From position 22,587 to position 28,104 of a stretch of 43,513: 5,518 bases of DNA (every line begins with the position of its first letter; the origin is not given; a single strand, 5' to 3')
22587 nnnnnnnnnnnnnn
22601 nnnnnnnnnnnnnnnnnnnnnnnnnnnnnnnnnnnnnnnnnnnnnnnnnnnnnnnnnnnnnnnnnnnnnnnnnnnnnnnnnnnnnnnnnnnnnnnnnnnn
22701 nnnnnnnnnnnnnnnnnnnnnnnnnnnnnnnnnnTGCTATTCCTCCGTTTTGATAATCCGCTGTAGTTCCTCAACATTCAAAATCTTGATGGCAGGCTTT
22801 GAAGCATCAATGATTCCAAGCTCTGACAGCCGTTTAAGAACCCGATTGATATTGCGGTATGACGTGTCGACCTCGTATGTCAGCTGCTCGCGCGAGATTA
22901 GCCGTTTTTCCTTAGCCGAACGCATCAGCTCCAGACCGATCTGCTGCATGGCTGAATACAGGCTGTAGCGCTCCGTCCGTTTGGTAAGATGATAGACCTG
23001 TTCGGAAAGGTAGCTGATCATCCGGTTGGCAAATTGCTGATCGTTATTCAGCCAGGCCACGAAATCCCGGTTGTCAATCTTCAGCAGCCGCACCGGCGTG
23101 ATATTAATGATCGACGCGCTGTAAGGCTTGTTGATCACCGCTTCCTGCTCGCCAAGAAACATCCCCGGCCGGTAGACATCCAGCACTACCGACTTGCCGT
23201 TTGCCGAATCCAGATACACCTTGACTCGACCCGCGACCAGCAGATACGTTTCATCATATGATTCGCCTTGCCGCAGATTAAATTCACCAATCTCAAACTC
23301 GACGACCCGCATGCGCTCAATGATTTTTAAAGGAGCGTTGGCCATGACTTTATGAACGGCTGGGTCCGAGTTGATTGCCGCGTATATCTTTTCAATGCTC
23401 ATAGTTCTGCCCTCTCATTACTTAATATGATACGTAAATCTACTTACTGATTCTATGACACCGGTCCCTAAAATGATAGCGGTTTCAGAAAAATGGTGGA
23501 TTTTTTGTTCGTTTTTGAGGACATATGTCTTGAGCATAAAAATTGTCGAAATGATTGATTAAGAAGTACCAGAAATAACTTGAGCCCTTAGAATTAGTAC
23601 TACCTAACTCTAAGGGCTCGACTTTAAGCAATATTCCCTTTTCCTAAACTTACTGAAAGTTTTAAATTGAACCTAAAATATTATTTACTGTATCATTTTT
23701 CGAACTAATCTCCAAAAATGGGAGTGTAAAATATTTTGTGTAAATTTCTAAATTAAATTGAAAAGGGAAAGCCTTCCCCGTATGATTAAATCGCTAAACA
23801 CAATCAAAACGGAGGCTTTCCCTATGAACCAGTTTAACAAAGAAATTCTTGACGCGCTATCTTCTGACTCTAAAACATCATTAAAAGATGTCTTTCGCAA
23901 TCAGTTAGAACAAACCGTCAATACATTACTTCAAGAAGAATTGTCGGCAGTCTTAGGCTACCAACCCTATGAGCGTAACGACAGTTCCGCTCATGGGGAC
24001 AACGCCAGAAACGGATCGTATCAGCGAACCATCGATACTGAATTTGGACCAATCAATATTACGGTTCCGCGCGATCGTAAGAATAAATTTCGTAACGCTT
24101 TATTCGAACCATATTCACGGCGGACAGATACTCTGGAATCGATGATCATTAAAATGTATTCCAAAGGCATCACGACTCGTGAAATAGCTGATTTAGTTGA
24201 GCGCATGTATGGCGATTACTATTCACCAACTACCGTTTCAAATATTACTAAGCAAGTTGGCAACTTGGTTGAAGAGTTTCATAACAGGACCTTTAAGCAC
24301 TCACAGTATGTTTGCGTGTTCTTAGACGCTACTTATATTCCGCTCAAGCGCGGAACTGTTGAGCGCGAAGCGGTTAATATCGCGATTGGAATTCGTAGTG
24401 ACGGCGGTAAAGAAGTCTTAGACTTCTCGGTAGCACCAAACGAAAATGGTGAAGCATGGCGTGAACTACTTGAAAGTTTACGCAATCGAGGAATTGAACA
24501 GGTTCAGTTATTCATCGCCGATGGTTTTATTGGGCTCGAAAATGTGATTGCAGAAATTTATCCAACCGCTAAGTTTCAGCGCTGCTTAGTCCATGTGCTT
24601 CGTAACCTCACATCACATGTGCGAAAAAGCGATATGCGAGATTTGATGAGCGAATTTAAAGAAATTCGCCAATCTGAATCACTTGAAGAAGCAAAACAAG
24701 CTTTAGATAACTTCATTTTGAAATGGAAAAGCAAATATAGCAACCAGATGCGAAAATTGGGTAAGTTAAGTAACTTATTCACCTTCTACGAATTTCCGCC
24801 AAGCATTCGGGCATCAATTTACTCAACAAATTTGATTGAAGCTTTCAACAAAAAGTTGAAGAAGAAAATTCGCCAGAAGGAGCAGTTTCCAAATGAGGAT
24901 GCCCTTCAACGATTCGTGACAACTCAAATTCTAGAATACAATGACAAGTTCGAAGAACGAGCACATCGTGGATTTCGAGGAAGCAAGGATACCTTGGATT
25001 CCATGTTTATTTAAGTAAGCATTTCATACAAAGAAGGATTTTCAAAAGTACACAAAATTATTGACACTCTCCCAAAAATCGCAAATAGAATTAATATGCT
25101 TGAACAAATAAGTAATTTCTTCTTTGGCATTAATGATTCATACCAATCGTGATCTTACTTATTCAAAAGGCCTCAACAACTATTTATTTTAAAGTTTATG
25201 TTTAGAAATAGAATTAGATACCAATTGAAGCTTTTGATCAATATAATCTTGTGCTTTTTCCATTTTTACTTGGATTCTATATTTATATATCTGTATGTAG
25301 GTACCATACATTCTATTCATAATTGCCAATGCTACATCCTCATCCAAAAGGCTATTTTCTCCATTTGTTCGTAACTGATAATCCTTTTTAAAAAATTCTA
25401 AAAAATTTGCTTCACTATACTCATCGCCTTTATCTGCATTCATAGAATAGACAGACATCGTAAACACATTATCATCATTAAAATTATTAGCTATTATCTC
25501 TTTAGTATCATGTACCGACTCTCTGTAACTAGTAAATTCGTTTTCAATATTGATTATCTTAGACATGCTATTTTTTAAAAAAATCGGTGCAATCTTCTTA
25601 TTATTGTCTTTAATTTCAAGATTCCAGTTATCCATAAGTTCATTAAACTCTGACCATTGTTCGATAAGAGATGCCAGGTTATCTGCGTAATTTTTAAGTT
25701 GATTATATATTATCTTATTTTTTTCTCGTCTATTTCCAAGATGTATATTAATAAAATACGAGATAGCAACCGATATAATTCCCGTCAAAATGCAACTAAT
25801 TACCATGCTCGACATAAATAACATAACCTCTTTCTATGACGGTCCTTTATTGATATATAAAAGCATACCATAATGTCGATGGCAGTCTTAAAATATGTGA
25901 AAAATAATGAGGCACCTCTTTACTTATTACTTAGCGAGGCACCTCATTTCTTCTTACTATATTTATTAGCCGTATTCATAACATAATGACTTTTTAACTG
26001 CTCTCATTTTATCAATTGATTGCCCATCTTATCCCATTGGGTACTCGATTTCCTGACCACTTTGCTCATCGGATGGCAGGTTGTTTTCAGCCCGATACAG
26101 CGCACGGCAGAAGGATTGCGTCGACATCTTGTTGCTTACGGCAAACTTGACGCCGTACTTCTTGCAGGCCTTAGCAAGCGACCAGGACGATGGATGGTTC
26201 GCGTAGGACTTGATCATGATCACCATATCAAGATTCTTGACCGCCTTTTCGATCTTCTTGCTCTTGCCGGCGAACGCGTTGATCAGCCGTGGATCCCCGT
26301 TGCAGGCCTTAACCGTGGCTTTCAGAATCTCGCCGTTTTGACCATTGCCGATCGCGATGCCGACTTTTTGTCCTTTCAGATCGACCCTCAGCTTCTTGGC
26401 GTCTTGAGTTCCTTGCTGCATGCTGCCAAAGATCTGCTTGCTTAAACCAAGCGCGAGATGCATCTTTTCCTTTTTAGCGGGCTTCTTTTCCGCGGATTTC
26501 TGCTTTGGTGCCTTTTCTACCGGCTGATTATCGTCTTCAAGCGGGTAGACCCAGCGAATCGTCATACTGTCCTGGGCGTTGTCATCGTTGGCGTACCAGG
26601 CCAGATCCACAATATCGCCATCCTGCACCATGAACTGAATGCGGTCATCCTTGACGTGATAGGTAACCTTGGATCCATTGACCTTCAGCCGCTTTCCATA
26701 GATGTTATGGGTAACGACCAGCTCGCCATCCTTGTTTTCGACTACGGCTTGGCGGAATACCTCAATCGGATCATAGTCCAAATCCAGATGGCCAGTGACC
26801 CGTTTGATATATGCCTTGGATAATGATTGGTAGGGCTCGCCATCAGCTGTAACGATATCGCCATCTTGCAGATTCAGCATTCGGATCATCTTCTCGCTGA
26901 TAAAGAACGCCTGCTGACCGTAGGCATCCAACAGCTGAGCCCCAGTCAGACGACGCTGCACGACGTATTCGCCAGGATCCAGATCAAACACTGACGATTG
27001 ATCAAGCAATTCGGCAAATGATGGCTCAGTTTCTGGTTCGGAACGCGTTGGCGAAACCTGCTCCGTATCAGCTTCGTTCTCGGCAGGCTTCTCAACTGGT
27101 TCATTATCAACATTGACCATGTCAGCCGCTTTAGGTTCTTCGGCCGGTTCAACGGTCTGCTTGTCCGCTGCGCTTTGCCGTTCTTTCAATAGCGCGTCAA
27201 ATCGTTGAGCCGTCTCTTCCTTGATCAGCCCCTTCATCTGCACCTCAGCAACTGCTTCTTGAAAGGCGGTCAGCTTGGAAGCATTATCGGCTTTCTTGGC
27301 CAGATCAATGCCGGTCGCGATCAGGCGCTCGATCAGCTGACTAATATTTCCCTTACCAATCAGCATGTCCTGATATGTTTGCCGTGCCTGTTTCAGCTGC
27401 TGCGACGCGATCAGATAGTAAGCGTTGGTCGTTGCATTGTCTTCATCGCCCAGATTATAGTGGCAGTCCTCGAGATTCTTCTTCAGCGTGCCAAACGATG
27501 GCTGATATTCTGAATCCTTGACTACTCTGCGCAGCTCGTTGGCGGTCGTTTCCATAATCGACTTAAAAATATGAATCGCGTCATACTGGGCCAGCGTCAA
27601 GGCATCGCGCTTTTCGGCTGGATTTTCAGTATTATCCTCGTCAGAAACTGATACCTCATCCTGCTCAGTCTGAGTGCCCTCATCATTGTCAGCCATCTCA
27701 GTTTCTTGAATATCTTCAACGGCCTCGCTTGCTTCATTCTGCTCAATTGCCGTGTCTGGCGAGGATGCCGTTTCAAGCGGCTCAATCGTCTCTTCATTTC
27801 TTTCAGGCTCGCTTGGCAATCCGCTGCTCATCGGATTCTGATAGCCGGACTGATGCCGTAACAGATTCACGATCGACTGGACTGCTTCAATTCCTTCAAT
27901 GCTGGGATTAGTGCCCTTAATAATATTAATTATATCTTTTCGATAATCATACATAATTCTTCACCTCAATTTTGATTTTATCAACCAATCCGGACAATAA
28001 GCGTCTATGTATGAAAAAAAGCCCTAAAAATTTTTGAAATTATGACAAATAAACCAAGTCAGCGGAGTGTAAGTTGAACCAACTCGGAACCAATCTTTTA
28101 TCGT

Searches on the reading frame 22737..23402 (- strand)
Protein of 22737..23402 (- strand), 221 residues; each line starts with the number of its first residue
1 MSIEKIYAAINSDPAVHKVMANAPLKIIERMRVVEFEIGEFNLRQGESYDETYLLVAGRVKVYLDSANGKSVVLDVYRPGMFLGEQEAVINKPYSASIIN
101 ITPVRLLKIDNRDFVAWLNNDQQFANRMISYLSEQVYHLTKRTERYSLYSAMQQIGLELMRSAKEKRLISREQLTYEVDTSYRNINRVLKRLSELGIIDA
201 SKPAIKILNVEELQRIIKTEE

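Call 33: search_protein_families(library=pfam, max_evalue=0.01, proteins=[window:22737-23402:-])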
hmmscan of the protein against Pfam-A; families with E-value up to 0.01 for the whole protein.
window:22737-23402:- (221 aa): 3 families
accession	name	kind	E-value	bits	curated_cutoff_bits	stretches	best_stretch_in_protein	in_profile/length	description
PF00027.35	cNMP_binding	-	5e-17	62.1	27.5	1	34-120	2-88/89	Cyclic nucleotide-binding domain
PF13545.12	HTH_Crp_2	-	6.3e-07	29.7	27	1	168-216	21-70/70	Crp-like helix-turn-helix domain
PF25212.1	HVO_A0114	-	0.0014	18.9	27.6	1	148-202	16-70/84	HVO_A0114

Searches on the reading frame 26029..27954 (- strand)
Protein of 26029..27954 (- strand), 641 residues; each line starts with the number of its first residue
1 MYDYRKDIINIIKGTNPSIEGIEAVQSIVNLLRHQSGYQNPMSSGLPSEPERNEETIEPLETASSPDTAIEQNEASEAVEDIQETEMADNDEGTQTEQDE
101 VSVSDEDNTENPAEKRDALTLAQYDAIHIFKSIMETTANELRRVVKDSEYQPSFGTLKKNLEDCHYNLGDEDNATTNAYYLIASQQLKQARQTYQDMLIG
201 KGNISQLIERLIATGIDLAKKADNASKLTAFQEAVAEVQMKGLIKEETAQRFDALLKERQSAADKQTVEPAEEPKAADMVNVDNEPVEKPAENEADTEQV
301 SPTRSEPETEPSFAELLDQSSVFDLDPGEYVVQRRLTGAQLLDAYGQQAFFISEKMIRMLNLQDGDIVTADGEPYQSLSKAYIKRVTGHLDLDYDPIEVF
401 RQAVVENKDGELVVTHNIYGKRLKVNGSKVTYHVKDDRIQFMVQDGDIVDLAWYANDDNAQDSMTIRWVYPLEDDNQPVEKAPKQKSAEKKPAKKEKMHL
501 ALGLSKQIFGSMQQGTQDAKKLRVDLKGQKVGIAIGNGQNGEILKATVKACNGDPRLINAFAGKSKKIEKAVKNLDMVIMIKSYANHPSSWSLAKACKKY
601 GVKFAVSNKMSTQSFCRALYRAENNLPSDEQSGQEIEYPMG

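Call 11: search_protein_families(library=pfam, proteins=[window:26029-27954:-])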
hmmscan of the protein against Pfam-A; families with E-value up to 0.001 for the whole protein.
window:26029-27954:- (641 aa): 1 family
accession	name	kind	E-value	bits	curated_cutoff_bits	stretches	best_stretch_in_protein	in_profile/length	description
PF10087.14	DUF2325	-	6.3e-10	39.5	33.6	1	536-619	7-91/94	Uncharacterized protein conserved in bacteria (DUF2325)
